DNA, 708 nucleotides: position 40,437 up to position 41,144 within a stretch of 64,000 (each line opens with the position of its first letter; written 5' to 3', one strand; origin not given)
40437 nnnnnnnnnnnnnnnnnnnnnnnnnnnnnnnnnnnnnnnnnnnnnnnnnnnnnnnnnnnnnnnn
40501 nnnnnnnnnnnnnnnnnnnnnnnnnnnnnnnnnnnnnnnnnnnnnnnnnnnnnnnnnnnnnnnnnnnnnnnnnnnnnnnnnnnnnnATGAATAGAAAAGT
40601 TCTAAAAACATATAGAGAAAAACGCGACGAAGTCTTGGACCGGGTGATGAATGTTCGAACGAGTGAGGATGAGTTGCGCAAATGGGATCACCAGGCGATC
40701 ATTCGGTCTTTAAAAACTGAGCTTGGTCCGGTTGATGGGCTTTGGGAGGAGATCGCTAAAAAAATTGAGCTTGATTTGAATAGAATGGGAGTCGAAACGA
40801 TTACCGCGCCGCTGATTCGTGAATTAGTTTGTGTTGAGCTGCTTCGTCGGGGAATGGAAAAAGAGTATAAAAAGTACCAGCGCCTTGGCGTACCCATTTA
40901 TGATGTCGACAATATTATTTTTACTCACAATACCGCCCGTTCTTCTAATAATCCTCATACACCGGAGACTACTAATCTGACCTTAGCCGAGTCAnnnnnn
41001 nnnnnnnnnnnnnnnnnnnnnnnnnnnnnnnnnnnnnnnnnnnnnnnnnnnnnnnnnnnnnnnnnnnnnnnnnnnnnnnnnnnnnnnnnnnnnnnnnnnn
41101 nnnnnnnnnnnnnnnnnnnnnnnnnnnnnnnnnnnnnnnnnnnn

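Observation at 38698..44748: Class III RNR locus with two tandem, translationally coupled NrdD paralogs, a redoxin, NrdG and a deoxyribosyltransferase-like protein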

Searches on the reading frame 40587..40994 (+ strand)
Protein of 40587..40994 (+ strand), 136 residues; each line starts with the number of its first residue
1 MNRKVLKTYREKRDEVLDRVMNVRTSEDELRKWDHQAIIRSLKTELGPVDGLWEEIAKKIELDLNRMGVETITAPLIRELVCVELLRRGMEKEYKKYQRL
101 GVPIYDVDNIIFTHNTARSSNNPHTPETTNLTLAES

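Call 7: search_protein_families(library=pfam, proteins=[window:40587-40994:+], max_evalue=10)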
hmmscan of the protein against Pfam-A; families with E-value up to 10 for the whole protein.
seq(136 aa): 1 family
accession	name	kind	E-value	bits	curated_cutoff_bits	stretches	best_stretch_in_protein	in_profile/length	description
PF03477.21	ATP-cone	-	0.0019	19.1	25.8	1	21-97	1-79/88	ATP cone domain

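Call 50: predict_structure(alignment_id=A3)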
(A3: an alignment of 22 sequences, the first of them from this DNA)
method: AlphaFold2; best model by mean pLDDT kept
length: 135 residues; sequences in the alignment: 22
mean_pLDDT: 65.0   pTM: 0.53
mean pLDDT of the five models: 65.0, 64.2, 63.4, 63.0, 62.8
residues with pLDDT >= 90: 5; 70-90: 61; 50-70: 26; < 50: 43
segments of 3 or more residues with pLDDT < 50: 1-3, 22-27, 101-111, 113-135
pLDDT, mean of each block of 10 residues (from residue 1): 52 57 48 78 83 90 84 80 87 77 43 41 39 34
secondary structure, 60 per line:
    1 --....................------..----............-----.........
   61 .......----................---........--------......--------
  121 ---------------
elements in order: H3-22 H35-46 H52-67 H74-87 H91-98 H107-112

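Call 52: search_protein_families(library=pfam, alignment_id=A3, max_evalue=1)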
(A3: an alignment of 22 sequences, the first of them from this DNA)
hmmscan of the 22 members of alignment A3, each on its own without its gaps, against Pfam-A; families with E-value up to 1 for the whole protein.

A. member 1, seq(135 aa): 1 family
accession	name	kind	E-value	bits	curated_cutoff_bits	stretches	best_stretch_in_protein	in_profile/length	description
PF03477.21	ATP-cone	-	0.0018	19.2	25.8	1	21-97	1-79/88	ATP cone domain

B. families by the number of members that match (of 22 scanned): 12 families
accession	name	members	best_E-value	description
PF03477.21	ATP-cone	21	1.7e-07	ATP cone domain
PF04539.22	Sigma70_r3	2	0.021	Sigma-70 region 3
PF08766.16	DEK_C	2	0.037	DEK C terminal domain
PF21188.2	BRR2_plug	1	0.016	Pre-mRNA-splicing helicase BRR2 plug domain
PF18330.7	Lig_C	1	0.027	Ligase Pab1020 C-terminal region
PF00497.25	SBP_bac_3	1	0.032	Bacterial extracellular solute-binding proteins, family 3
PF17127.10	DUF5106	1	0.046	Domain of unknown function (DUF5106)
PF19879.4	DUF6352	1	0.068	Family of unknown function (DUF6352)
PF15346.11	ARGLU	1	0.1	Arginine and glutamate-rich 1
PF25224.1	DUF7842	1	0.11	Domain of unknown function (DUF7842)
PF11311.13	DUF3114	1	0.13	Protein of unknown function (DUF3114)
PF12717.13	Cnd1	1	0.13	non-SMC mitotic condensation complex subunit 1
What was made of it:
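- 40647..40877 (+): Degenerate ATP-cone-like domain of nrdD-long (aa 21-97). PF03477 scores 19.1-19.2 bits, below the gathering score of 25.8 (calls 7, 52). 21 of 22 homologous N-termini hit PF03477, best E 1.7e-7 (call 52).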

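Call 54: fold_search(model_id=the predicted structure, library=pdb)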
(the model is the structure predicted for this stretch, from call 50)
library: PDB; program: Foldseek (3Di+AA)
matches with E <= 10: 172; with E <= 0.001: 0
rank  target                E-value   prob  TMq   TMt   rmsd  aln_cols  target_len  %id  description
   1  9a6n_B                1.7e-01  0.99  0.45  0.40   5.3        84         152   20  Integrative model of SOJ-NRDR by crosslinking MS and deep learning (released 2024-09-18)
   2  9fvr_A                2.4e-01  0.93  0.42  0.38   6.3        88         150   19  Transcription repressor NrdR from E. coli, ATP/dATP-bound state, SeMet protein (released 2025-03-19)
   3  9fvr_D                2.5e-01  0.92  0.42  0.38   7.1        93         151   18  Transcription repressor NrdR from E. coli, ATP/dATP-bound state, SeMet protein (released 2025-03-19)
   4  9fvr_B                3.0e-01  0.92  0.42  0.39   6.1        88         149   19  Transcription repressor NrdR from E. coli, ATP/dATP-bound state, SeMet protein (released 2025-03-19)
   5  9fvr_C                5.5e-01  0.84  0.42  0.37   6.2        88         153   19  Transcription repressor NrdR from E. coli, ATP/dATP-bound state, SeMet protein (released 2025-03-19)
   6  9d3x_B                5.5e-01  0.54  0.37  0.08  11.4       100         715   20  Crystal structure of S. thermophilus class III ribonucleotide reductase bound to dATP (released 2025-12-17)
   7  9fxk_G                5.8e-01  0.82  0.40  0.37   6.2        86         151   16  Transcription repressor NrdR from E. coli, AMPPNP/ATP-bound state (released 2025-03-19)
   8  5a1q_A                7.0e-01  0.47  0.29  0.46   3.8        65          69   17  Crystal structure of Archaeoglobus fulgidus Af1502 (released 2015-10-07)
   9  9fxk_F                7.4e-01  0.75  0.40  0.37   6.3        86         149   16  Transcription repressor NrdR from E. coli, AMPPNP/ATP-bound state (released 2025-03-19)
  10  9fxk_A                7.9e-01  0.80  0.43  0.39   6.0        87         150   17  Transcription repressor NrdR from E. coli, AMPPNP/ATP-bound state (released 2025-03-19)
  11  9dau_A                8.9e-01  0.91  0.44  0.09   2.2        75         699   19  S. thermophilus class III ribonucleotide reductase with dATP and TTP (released 2025-12-17)
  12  5a1q_B                1.3e+00  0.33  0.29  0.47   3.7        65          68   17  Crystal structure of Archaeoglobus fulgidus Af1502 (released 2015-10-07)
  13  8p23_A                1.3e+00  0.77  0.39  0.08   2.7        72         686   17  Cryo-EM structure of the anaerobic ribonucleotide reductase from Prevotella copri in its dimeric, ATP/CTP-bound state (released 2023-08-30)
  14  2fu2                  1.3e+00  0.16  0.24  0.35   6.7        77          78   16  Crystal structure of protein SPy2152 from Streptococcus pyogenes (released 2006-03-07)
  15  1uhn                  1.5e+00  0.16  0.30  0.23  14.8       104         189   15  The crystal structure of the calcium binding protein AtCBL2 from Arabidopsis thaliana (released 2003-11-04)
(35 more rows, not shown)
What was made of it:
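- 40647..40877 (+): The AF2 model (core pLDDT about 80) has NrdR, S. thermophilus NrdD and P. copri NrdD cones as top Foldseek hits, at weak E-values of 0.17-1.3 (calls 50, 54).
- Closest known: Prevotella copri NrdD. Same: The cone of the long copy superposes on it (rmsd 2.7 A over 72 columns) (call 54).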
